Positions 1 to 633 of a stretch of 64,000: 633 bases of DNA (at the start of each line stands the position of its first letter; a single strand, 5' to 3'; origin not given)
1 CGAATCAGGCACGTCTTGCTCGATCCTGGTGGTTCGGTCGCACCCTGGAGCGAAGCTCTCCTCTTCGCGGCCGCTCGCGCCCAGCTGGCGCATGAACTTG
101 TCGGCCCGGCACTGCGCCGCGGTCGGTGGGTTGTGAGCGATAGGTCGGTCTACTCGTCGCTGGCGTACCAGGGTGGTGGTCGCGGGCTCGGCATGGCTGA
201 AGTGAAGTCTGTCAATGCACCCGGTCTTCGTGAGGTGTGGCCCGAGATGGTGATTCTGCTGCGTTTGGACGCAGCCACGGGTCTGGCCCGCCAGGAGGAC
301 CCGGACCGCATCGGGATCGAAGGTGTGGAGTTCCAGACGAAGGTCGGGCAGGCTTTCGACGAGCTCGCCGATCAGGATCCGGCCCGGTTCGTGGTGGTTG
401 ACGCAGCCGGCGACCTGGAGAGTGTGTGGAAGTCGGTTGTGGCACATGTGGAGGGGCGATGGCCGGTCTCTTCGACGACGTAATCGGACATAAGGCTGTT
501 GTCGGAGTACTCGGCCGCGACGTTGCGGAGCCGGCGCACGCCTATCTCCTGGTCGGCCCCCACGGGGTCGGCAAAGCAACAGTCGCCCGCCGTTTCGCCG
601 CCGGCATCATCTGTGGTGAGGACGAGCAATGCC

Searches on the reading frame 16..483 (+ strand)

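Call 38: search_protein_families(library=pfam, proteins=[window:16-483:+], max_evalue=0.00001)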
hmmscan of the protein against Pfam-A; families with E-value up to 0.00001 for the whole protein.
window:16-483:+ (155 aa): 1 family
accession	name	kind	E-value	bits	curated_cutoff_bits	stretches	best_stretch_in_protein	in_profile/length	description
PF02223.23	Thymidylate_kin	-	4.7e-25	88.8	27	1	6-139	50-183/185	Thymidylate kinase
